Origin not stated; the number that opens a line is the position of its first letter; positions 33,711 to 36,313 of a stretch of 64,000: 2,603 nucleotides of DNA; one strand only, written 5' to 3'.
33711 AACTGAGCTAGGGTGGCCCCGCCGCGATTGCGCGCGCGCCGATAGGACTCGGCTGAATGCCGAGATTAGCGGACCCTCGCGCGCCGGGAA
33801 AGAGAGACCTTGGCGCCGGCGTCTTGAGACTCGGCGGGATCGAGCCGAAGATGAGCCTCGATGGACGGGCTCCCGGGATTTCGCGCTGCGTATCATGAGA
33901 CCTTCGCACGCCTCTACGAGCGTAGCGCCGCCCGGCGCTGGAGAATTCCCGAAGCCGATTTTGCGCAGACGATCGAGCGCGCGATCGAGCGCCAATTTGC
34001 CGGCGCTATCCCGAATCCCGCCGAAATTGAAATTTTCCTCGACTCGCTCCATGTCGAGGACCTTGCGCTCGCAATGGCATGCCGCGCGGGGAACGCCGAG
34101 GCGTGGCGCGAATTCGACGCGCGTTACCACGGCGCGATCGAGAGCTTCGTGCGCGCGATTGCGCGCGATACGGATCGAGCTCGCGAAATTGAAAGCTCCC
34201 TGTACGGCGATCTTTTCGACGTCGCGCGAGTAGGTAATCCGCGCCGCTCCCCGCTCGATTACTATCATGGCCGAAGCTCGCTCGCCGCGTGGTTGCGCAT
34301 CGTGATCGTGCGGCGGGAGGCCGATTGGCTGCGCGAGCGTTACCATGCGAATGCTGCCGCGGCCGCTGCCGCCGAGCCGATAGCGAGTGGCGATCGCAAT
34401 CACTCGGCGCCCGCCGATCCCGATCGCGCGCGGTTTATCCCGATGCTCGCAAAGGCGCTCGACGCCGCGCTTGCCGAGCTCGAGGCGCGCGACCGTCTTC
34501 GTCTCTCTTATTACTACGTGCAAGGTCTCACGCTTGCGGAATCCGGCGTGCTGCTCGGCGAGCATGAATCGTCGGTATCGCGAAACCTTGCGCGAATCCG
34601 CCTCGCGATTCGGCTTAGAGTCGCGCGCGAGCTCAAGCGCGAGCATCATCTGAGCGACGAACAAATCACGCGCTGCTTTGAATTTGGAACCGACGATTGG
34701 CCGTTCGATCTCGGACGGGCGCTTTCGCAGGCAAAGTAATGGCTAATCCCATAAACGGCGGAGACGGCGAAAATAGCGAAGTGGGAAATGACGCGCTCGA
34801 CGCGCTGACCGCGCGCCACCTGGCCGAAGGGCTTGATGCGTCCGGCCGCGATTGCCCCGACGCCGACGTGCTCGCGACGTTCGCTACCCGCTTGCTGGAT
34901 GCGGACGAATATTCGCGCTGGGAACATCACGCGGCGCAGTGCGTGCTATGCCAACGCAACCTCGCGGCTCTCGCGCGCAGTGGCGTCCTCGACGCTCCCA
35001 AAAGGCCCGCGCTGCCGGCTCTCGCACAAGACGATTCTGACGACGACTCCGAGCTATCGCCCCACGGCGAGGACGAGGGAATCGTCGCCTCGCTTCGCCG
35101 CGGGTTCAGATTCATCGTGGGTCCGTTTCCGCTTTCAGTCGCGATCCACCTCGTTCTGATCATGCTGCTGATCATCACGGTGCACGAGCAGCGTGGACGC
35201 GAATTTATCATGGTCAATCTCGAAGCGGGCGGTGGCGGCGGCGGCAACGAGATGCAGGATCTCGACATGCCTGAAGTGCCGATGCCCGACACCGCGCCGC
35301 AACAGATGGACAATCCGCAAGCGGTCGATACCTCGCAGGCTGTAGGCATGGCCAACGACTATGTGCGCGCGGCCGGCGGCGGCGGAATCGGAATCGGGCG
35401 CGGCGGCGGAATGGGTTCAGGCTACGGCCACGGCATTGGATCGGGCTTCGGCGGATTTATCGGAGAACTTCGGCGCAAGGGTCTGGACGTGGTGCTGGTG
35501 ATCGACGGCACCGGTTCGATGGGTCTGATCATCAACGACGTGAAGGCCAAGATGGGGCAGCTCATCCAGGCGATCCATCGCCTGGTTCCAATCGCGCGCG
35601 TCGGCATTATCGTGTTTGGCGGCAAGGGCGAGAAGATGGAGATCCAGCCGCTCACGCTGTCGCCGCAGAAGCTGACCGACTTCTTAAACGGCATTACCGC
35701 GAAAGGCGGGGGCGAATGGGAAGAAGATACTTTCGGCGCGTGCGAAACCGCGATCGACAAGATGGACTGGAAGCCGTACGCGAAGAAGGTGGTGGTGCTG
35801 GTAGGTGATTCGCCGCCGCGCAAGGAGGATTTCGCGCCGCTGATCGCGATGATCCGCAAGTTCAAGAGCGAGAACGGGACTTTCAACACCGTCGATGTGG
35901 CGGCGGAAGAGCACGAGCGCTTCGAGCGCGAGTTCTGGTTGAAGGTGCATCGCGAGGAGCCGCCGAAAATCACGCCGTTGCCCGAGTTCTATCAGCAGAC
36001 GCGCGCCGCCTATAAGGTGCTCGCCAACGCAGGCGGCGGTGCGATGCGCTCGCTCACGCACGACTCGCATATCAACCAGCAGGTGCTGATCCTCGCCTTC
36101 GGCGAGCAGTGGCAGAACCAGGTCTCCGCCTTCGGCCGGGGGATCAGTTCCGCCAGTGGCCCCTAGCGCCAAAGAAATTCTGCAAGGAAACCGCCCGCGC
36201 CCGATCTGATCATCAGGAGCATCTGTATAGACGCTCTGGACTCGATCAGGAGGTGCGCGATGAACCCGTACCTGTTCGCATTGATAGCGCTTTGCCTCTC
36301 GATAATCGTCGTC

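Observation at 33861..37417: ECF-like sigma factor, anti-sigma factor carrying an extracytoplasmic VWA domain, and a tandem TM-VWA paralog lacking the anti-sigma domain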

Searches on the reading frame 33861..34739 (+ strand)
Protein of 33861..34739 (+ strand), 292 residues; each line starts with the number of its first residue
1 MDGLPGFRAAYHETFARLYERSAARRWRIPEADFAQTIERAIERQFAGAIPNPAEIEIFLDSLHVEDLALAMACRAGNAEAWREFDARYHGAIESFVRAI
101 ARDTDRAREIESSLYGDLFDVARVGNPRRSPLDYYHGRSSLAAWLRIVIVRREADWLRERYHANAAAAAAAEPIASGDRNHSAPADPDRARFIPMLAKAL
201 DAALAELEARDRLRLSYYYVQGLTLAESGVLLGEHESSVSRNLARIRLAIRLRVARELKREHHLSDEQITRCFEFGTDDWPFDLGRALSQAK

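Call 3: search_protein_families(library=pfam, proteins=[window:33861-34739:+], max_evalue=1)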
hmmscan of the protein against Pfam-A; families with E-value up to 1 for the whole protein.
window:33861-34739:+ (292 aa): 3 families
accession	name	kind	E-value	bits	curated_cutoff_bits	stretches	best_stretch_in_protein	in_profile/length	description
PF08281.18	Sigma70_r4_2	-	2.6e-05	24.2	25.7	1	199-249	3-53/54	Sigma-70, region 4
PF04545.22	Sigma70_r4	-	0.00037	20.4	24.1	1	203-251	1-49/50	Sigma-70, region 4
PF07638.17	Sigma70_ECF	-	0.064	13.6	21.1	1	188-248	118-177/185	ECF sigma factor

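Call 4: search_protein_families(library=ncbifam, proteins=[window:33861-34739:+], max_evalue=1)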
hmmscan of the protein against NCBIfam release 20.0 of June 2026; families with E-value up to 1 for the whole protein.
window:33861-34739:+ (292 aa): 22 families
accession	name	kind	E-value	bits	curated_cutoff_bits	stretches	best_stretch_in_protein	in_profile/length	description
TIGR03001.1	Sig-70_gmx1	subfamily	2.3e-24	86.1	154.6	1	45-267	4-222/244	RNA polymerase sigma-70 factor, Myxococcales family 1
TIGR02937.1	sigma70-ECF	superfamily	2.4e-12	46.8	42.9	1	81-251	2-162/165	sigma-70 family RNA polymerase sigma factor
NF009188.0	PRK12536.1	subfamily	1e-05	25.6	250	1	69-245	19-177/190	RNA polymerase sigma factor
NF008888.0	PRK11922.1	equivalog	3.5e-05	23.5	204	1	65-260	15-202/231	RNA polymerase sigma factor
NF009166.1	PRK12513.1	equivalog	4.9e-05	23.1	206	1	65-251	7-180/193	RNA polymerase sigma factor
TIGR02479.1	FliA_WhiG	subfamily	5.3e-05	23.1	189.6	1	187-241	156-210/224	FliA/WhiG family RNA polymerase sigma factor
NF005413.0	PRK06986.1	subfamily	0.00014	21.8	201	1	194-244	176-226/241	RNA polymerase sigma factor FliA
NF004935.0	PRK06288.1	equivalog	0.00048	19.8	343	1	197-253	205-261/270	RNA polymerase sigma factor WhiG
NF004572.0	PRK05911.1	equivalog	0.00061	19.2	378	1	198-251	197-250/257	RNA polymerase sigma factor sigma-28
NF004113.0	PRK05602.1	equivalog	0.0039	16.8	208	1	66-261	31-208/211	RNA polymerase sigma factor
TIGR02989.1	Sig-70_gvs1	subfamily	0.0086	16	124.55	1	132-250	43-154/158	RNA polymerase sigma-70 factor, Rhodopirellula/Verrucomicrobium family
TIGR02984.1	Sig-70_plancto1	subfamily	0.013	15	183.75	1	141-245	64-179/189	RNA polymerase sigma-70 factor, Planctomycetaceae-specific subfamily 1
NF007225.0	PRK09643.1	equivalog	0.032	13.9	190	1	67-259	14-189/204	RNA polymerase sigma factor SigM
TIGR02983.1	SigE-fam_strep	subfamily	0.042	13.7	141.55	1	139-251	55-155/162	SigE family RNA polymerase sigma factor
NF008895.0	PRK11924.3-2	equivalog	0.044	13.7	259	1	139-239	30-123/140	RNA polymerase sigma factor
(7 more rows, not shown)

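Call 52: search_solved_structures(query=window:33861-34736:+, max_evalue=1, show_alignments=2)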
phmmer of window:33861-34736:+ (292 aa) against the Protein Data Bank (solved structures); distinct sequences matched with E-value up to 1: 8.
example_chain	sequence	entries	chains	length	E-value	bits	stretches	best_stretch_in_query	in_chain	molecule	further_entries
9wsf_A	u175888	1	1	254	0.00047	23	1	197-255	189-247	RNA polymerase sigma factor FliA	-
9wsm_F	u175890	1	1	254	0.00053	22.8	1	197-255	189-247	RNA polymerase sigma factor FliA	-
6pfv_A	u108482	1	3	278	0.0016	21.2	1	196-255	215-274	RNA polymerase sigma factor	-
6pfj_A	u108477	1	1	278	0.0016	21.2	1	196-255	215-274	RNA polymerase sigma factor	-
7lq4_A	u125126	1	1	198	0.013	18.3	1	192-244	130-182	WhiG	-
6pmi_F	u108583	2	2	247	0.15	14.7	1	200-263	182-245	RNA polymerase sigma factor FliA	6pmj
1xjc_A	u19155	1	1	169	0.4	13.3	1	126-197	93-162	MobB protein homolog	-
13ct_A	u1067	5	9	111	0.76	12.4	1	195-272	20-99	Transcriptional regulator, ArsR family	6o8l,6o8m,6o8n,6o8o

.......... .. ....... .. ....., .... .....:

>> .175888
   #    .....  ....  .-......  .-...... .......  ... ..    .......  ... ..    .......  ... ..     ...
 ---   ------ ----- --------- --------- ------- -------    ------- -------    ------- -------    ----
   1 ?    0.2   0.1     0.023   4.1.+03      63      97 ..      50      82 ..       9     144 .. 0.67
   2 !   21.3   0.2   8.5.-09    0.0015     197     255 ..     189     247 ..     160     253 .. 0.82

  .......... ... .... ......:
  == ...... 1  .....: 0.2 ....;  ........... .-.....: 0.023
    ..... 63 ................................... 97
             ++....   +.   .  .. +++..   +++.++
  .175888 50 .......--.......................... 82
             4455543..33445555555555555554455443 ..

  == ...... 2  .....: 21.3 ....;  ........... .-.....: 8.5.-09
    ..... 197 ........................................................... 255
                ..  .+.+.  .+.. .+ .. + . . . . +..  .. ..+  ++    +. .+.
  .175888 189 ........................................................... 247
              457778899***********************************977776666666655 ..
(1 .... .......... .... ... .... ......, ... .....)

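Call 55: search_solved_structures(query=A3, max_evalue=1, show_alignments=2)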
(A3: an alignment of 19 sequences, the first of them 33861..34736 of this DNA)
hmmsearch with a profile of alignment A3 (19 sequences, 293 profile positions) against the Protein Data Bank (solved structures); distinct sequences matched with E-value up to 1: 24.
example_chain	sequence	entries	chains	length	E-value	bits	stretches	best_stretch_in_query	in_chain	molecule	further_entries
6pmi_F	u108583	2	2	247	1.1e-06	31.8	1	170-264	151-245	RNA polymerase sigma factor FliA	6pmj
9wsm_F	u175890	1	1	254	1.8e-06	31.1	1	195-255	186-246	RNA polymerase sigma factor FliA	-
9wsf_A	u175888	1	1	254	1.9e-06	31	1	195-255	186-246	RNA polymerase sigma factor FliA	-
6pfj_A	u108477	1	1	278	1.6e-05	28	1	196-255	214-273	RNA polymerase sigma factor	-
6pfv_A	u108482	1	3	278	1.7e-05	27.9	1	196-255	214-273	RNA polymerase sigma factor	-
8z6g_B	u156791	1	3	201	1.7e-05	27.9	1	72-261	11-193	RNA polymerase sigma factor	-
6in7_B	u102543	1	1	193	2.3e-05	27.4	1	72-261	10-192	RNA polymerase sigma-H factor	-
5wuq_A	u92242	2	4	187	2.5e-05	27.3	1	77-255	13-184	ECF RNA polymerase sigma factor SigW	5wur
1or7_A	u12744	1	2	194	7.4e-05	25.8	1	132-260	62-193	RNA polymerase sigma-E factor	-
6jbq_F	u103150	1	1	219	8.2e-05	25.6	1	132-260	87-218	ECF RNA polymerase sigma-E factor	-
7lq4_A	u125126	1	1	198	0.00069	22.6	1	194-255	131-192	WhiG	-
5zx2_F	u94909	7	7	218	0.019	17.9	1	141-258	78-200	ECF RNA polymerase sigma factor SigH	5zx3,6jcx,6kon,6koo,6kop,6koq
1r22_A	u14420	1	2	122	0.041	16.8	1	193-277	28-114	Transcriptional repressor smtB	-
3hug_A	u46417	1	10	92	0.046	16.6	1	180-254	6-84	RNA polymerase sigma factor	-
9m9d_F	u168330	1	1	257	0.065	16.1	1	142-255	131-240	ECF RNA polymerase sigma factor SigE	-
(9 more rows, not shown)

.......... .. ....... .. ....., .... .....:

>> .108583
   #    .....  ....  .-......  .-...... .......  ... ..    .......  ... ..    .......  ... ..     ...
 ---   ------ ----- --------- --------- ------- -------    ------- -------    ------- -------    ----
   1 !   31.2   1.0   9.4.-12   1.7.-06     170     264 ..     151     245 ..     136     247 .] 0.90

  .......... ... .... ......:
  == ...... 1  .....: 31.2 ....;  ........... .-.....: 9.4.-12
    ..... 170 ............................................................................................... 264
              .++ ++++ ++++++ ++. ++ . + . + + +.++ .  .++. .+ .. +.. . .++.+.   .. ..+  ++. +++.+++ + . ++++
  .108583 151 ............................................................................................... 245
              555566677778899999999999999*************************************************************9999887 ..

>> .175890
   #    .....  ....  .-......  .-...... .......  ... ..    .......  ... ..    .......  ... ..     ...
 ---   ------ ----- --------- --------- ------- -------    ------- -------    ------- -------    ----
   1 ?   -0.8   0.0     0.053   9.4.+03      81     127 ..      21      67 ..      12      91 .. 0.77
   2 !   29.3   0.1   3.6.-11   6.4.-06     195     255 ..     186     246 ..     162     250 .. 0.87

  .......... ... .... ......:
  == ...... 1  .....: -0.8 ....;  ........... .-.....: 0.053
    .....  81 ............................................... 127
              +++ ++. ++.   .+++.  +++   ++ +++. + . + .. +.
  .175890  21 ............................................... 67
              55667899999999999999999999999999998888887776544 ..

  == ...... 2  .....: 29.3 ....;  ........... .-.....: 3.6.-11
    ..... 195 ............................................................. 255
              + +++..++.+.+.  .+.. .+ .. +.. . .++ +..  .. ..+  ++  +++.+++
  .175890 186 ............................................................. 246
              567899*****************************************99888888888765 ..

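Call 80: find_related_loci(query=A3, collection=metagenome_contigs, flank=4000)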
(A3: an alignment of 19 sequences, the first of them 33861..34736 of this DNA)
Query A3 (292 aa) in metagenome_contigs; peptide patterns used: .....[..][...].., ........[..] (x = any residue, [..] = any of these).
600 stretches matched a pattern (row limit reached: there are more); 578 encode a relative of the query (tblastn E <= 1e-3); the best 80 are kept; 80 distinct loci.
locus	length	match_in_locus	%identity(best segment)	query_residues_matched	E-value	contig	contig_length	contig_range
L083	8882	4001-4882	73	1-292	3e-129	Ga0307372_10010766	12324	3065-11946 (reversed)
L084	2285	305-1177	55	3-292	3e-100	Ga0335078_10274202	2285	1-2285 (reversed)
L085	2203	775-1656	53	1-292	6e-99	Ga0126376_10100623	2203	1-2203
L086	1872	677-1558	53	1-292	1e-99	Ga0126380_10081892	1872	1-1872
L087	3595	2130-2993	55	6-292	9e-94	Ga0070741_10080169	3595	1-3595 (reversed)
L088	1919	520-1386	53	5-292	4e-94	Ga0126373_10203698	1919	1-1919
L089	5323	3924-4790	53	5-292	3e-88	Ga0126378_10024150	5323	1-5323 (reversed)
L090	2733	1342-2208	52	5-292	8e-89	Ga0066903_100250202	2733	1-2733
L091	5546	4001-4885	49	1-292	2e-84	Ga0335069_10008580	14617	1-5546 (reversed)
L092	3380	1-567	74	105-292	1e-82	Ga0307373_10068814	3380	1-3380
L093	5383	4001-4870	50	4-292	7e-82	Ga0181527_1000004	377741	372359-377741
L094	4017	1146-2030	49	1-292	5e-80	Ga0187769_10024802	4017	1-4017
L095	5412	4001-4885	49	1-292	7e-80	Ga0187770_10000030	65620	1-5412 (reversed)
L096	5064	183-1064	47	2-292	4e-78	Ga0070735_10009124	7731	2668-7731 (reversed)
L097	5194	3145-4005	46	7-292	1e-77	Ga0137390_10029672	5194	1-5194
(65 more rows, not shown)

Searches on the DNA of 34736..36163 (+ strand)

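Call 73: search_rna_families(source=L025, start=7700, end=8300, threshold=evalue, max_evalue=1)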
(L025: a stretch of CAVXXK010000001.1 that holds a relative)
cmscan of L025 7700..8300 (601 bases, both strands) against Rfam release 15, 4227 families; matches with E-value up to 1: 0.
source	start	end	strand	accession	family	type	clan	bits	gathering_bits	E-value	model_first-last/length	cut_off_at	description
